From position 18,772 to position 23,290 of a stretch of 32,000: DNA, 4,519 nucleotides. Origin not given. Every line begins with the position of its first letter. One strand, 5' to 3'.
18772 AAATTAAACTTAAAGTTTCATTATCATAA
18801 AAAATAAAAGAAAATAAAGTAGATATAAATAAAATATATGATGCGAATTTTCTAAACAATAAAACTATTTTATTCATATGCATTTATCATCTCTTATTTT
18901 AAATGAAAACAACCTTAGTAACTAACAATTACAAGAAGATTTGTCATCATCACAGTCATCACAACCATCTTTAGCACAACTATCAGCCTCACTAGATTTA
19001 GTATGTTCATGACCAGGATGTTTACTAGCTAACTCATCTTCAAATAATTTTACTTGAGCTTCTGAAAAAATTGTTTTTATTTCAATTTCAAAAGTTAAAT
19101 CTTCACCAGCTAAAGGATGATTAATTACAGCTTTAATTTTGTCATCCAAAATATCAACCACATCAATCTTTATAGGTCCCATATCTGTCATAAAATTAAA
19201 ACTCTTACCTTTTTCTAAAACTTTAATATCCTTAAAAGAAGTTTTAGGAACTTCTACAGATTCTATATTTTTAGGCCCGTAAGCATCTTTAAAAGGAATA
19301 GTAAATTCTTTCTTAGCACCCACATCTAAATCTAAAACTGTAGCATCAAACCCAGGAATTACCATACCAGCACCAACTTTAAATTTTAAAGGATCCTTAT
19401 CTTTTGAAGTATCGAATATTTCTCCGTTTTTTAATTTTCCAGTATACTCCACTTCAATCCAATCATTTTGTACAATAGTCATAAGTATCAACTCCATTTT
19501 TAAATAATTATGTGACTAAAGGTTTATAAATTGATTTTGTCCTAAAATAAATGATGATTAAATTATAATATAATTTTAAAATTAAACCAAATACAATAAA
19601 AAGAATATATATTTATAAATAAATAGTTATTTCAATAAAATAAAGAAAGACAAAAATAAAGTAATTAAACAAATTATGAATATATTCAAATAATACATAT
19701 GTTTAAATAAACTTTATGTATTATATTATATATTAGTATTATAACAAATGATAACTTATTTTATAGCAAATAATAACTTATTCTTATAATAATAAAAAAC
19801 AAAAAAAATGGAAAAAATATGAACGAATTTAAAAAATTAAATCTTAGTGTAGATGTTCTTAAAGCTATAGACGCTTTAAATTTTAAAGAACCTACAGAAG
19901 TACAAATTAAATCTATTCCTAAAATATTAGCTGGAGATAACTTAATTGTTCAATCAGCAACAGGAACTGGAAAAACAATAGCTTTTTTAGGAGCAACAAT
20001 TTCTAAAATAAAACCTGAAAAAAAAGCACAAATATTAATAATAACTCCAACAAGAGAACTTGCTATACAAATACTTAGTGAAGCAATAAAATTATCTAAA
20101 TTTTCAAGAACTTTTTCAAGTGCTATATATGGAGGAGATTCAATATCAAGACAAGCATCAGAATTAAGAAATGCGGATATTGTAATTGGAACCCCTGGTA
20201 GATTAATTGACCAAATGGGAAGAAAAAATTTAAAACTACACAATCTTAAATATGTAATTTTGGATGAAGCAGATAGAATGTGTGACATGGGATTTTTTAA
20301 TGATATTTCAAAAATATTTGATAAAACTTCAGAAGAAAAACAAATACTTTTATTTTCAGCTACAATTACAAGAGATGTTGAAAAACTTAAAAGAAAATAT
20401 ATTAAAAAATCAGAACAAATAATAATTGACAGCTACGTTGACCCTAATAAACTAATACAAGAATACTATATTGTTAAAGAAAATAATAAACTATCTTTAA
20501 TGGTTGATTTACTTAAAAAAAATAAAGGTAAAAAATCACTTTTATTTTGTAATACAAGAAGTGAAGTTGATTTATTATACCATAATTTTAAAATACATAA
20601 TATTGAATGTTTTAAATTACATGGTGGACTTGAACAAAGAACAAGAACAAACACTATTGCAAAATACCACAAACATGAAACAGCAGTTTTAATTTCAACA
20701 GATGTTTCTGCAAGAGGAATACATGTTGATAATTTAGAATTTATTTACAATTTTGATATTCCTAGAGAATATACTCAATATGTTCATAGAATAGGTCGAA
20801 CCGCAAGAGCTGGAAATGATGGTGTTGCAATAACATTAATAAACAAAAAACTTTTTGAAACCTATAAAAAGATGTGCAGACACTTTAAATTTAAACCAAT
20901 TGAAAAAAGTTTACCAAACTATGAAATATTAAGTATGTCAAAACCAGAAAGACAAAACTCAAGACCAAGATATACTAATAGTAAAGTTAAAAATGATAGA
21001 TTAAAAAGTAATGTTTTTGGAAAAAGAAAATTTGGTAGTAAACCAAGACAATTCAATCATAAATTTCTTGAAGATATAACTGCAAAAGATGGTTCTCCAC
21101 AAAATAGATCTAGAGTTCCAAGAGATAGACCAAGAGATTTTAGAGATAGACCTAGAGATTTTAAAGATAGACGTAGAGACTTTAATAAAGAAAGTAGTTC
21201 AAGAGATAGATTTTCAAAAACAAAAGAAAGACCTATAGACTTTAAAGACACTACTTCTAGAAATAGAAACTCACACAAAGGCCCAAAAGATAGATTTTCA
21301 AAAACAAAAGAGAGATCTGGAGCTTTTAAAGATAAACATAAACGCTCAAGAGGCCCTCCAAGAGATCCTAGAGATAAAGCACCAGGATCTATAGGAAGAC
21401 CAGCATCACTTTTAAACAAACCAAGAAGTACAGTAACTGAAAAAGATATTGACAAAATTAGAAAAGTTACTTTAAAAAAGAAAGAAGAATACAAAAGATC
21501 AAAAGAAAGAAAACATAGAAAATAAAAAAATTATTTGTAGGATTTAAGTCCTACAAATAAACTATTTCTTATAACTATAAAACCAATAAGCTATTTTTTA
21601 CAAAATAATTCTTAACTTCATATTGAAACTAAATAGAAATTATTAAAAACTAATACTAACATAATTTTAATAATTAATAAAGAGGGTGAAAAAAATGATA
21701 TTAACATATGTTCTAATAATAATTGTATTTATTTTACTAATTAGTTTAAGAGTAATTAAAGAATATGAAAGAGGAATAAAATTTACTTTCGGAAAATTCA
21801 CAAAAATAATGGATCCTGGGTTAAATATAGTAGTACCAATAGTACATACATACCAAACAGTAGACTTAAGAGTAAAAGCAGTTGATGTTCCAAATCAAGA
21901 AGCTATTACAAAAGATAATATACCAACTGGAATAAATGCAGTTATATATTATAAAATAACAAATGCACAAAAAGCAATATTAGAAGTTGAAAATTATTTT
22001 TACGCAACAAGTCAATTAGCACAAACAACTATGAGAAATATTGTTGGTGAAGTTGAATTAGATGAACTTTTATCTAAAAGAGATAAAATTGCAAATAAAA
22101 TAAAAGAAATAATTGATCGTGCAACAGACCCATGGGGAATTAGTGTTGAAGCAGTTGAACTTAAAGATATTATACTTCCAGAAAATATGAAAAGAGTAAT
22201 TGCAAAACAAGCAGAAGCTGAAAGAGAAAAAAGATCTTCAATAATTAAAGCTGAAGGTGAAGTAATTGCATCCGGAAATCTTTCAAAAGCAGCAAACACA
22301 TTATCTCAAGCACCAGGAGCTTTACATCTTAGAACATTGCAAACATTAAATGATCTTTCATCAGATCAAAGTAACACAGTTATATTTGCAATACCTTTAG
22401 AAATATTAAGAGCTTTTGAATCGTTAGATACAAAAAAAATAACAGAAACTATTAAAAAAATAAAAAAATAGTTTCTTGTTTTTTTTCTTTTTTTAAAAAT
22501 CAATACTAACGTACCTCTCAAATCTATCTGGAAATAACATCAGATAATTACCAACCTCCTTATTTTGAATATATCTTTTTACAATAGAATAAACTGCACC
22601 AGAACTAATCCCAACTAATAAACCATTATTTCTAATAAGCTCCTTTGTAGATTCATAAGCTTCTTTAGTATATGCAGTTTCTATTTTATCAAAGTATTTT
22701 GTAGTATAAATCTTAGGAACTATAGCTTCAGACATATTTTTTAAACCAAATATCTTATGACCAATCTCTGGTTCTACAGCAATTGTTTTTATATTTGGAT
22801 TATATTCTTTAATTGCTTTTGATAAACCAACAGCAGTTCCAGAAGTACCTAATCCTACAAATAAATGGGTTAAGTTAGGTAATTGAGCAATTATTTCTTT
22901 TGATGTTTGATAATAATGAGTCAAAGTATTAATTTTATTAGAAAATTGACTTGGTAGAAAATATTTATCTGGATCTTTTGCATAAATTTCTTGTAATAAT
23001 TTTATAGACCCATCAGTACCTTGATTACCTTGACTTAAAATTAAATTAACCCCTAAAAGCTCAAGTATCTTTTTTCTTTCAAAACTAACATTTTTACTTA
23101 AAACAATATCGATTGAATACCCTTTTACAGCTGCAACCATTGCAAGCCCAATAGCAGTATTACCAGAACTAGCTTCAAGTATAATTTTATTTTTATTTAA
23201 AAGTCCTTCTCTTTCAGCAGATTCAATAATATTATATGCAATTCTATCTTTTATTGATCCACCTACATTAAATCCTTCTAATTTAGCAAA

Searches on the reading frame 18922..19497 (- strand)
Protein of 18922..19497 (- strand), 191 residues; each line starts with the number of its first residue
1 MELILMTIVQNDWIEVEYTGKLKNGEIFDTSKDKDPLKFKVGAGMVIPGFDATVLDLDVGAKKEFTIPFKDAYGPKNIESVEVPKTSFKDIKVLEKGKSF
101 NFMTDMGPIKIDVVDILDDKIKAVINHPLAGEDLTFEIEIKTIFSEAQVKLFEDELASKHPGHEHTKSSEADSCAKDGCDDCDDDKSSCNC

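Call 20: search_protein_families(library=pfam, proteins=[window:18922-19497:-], max_evalue=0.001)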
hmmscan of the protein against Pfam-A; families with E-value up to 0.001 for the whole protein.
window:18922-19497:- (191 aa): 1 family
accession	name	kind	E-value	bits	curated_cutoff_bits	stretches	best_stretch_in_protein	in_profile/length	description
PF00254.34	FKBP_C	-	1e-18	67.9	21.1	1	9-86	6-84/94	FKBP-type peptidyl-prolyl cis-trans isomerase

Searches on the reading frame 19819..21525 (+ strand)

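Call 20: search_protein_families(library=pfam, proteins=[window:19819-21525:+], max_evalue=0.001)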
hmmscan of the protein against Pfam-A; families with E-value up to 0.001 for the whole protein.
window:19819-21525:+ (568 aa): 4 families
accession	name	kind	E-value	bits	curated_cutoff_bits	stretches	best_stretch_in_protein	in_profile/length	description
PF00270.35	DEAD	-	8.9e-47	159.4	26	1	26-189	1-166/167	DEAD/DEAH box helicase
PF00271.37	Helicase_C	-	1.6e-27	96.3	23.5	1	224-332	2-110/110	Helicase conserved C-terminal domain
PF04851.21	ResIII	-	3.1e-15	56.9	22.5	1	25-185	4-164/164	Type III restriction enzyme, res subunit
PF13245.12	AAA_19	-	0.00045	20.8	25.1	0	31-161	3-108/134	AAA domain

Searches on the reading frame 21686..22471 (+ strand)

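Call 20: search_protein_families(library=pfam, proteins=[window:21686-22471:+], max_evalue=0.001)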
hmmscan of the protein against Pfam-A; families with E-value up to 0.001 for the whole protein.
window:21686-22471:+ (261 aa): 2 families
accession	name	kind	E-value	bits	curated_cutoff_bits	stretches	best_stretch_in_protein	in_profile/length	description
PF01145.31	Band_7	-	3.3e-40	138.5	23.6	1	23-192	2-175/176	SPFH domain / Band 7 family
PF13421.11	Band_7_1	-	2.3e-05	24.5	24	1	112-177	141-208/211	SPFH domain-Band 7 family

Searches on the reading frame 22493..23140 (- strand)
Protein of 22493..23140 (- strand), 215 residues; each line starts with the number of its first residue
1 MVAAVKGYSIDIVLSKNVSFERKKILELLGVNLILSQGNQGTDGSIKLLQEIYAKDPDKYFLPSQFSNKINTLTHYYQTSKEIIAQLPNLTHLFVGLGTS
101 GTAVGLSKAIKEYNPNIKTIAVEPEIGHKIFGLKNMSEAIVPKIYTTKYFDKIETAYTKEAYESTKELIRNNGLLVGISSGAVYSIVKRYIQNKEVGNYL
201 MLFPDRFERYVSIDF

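Call 20: search_protein_families(library=pfam, proteins=[window:22493-23140:-], max_evalue=0.001)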
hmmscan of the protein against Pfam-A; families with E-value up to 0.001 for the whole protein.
window:22493-23140:- (215 aa): 1 family
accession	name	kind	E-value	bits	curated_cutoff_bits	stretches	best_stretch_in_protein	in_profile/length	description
PF00291.31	PALP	-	1.7e-30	106.8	35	1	1-197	72-284/295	Pyridoxal-phosphate dependent enzyme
